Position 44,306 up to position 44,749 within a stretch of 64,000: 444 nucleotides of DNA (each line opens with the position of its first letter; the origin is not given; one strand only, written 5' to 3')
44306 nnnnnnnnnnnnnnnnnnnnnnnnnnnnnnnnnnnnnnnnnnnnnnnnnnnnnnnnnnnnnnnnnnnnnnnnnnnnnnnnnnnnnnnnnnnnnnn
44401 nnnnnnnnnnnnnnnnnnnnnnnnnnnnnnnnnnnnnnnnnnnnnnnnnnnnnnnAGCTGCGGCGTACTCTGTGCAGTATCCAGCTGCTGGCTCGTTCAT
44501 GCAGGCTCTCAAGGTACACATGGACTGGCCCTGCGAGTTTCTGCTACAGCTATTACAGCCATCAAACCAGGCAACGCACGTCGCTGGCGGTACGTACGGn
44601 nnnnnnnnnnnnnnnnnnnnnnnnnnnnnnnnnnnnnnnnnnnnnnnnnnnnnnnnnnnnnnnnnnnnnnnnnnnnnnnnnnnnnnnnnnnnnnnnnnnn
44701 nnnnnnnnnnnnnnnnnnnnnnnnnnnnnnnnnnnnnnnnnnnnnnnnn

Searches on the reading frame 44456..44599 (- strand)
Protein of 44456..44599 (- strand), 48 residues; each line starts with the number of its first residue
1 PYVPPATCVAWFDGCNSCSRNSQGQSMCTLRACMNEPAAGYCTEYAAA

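Call 26: search_solved_structures(query=A2, max_evalue=10, show_alignments=5)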
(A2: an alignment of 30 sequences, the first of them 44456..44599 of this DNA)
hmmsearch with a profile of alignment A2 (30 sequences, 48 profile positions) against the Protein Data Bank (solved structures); distinct sequences matched with E-value up to 10: 10.
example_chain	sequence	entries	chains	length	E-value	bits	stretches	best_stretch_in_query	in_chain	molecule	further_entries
7slt_A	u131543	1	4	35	0.0025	21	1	12-35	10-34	Protease inhibitor LCMI-II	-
7sgq_A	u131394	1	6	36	0.0099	19.1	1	12-35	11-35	Protease inhibitor LCMI-II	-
1kgm_A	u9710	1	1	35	0.014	18.6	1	9-33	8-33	SERINE PROTEASE INHIBITOR I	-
1gl1_I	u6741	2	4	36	0.019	18.2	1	12-35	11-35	PROTEASE INHIBITOR LCMI II | PROTEINASE INHIBITOR PMP-C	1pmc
1kio_A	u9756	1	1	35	0.039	17.2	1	9-33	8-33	SERINE PROTEASE INHIBITOR I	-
7sap_A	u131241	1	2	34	0.18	15.1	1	15-34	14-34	Serine protease inhibitor I/II-like Protein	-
4djz_H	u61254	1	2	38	0.35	14.1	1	9-34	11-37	Protease inhibitor SGPI-2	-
7snd_A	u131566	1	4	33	0.49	13.7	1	9-33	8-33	Pacifastin-related peptide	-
7sao_A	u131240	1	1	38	0.85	12.9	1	13-33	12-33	Pacifastin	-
7snc_A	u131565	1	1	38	1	12.6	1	14-33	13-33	Protease inhibitor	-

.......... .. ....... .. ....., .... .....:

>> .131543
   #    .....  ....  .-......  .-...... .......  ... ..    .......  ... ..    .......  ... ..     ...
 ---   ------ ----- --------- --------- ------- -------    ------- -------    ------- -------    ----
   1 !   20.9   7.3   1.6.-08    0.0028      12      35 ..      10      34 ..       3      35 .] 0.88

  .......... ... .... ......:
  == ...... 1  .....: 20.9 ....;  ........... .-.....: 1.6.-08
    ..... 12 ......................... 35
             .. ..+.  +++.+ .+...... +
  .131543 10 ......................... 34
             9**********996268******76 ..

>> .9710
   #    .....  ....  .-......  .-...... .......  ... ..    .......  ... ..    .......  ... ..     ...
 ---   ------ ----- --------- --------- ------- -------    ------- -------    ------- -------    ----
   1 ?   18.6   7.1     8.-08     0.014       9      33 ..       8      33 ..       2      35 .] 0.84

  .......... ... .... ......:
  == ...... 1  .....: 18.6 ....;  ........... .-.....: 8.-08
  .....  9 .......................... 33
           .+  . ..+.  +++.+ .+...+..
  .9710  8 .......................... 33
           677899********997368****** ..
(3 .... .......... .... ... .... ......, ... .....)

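Call 31: predict_structure(alignment_id=A2)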
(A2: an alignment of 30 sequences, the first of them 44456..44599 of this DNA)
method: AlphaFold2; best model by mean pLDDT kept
length: 48 residues; sequences in the alignment: 30
mean_pLDDT: 89.5   pTM: 0.69
mean pLDDT of the five models: 89.5, 88.5, 88.0, 84.8, 80.8
residues with pLDDT >= 90: 28; 70-90: 19; 50-70: 1; < 50: 0
segments of 3 or more residues with pLDDT < 50: none
pLDDT, mean of each block of 10 residues (from residue 1): 90 94 90 85 89
secondary structure, 60 per line:
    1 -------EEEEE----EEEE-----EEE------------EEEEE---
elements in order: E8-12 E17-20 E26-28 E41-45

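Call 34: fold_search(model_id=the predicted structure, library=pdb)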
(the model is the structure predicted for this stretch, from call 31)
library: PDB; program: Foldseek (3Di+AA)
matches with E <= 10: 102; with E <= 0.001: 0
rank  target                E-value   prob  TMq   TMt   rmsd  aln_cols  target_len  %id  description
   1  2vu8_I                1.4e+00  0.54  0.49  0.64   2.9        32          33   25  Crystal structure of an insect inhibitor with a fungal trypsin (released 2008-12-23)
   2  3b99_A                3.3e+00  0.06  0.27  0.04   7.2        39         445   18  Crystal structure of zebrafish prostacyclin synthase (cytochrome P450 8A1) in complex with substrate analog U51605 (released 2007-11-20)
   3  3b99_B                3.3e+00  0.05  0.27  0.05   7.2        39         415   18  Crystal structure of zebrafish prostacyclin synthase (cytochrome P450 8A1) in complex with substrate analog U51605 (released 2007-11-20)
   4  2f91_B                3.6e+00  0.13  0.38  0.49   4.7        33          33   27  1.2A resolution structure of a crayfish trypsin complexed with a peptide inhibitor, SGTI (released 2006-04-18)
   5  8glv_DA               3.8e+00  0.06  0.24  0.01   7.3        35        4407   20  96-nm repeat unit of doublet microtubules from Chlamydomonas reinhardtii flagella (released 2023-05-31)
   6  5f3h_I                4.0e+00  0.02  0.18  0.10  11.8        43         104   16  Structure of myostatin in complex with humanized RK35 antibody (released 2016-09-28)
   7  3h43_A                4.3e+00  0.05  0.27  0.20   9.3        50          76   20  N-terminal domain of the proteasome-activating nucleotidase of Methanocaldococcus jannaschii (released 2009-06-09)
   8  3p67                  4.3e+00  0.04  0.24  0.05   9.2        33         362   15  T26S mutant of pentaerythritol tetranitrate reductase containing a bound acetate molecule (released 2010-11-24)
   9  9mqz_A                4.5e+00  0.09  0.34  0.05   6.1        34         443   18  Structure of mycobacterial NDH2 (type II NADH:quinone oxidoreductase) with 2-mercapto-quinazolinone inhibitor. (released 2025-01-22)
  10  1gvo                  5.5e+00  0.02  0.23  0.05   9.4        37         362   16  STRUCTURE OF PENTAERYTHRITOL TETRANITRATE REDUCTASE AND COMPLEXED WITH 2,4 DINITROPHENOL (released 2003-02-20)
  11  3b98_B                5.8e+00  0.05  0.29  0.04   7.2        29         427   21  Crystal structure of zebrafish prostacyclin synthase (cytochrome P450 8A1) (released 2007-11-20)
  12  7dhw                  5.8e+00  0.05  0.26  0.04   6.2        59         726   10  Crystal structure of myosin-XI motor domain in complex with ADP-ALF4 (released 2021-05-19)
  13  6rld_A                6.2e+00  0.06  0.30  0.07   5.9        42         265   10  STRUCTURE OF THE MECHANOSENSITIVE CHANNEL MSCS EMBEDDED IN THE MEMBRANE BILAYER (released 2019-07-24)
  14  6ake_A                6.2e+00  0.05  0.32  0.10   5.8        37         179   16  Crystal structure of mouse claudin-3 in complex with C-terminal fragment of Clostridium perfringens enterotoxin (released 2019-02-27)
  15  4ycg_C                6.2e+00  0.03  0.26  0.13  10.7        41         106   12  Pro-bone morphogenetic protein 9 (released 2015-03-04)
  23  1wo9                  6.6e+00  0.08  0.38  0.47   4.5        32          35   28  Selective inhibition of trypsins by insect peptides: role of P6-P10 loop (released 2004-09-07)
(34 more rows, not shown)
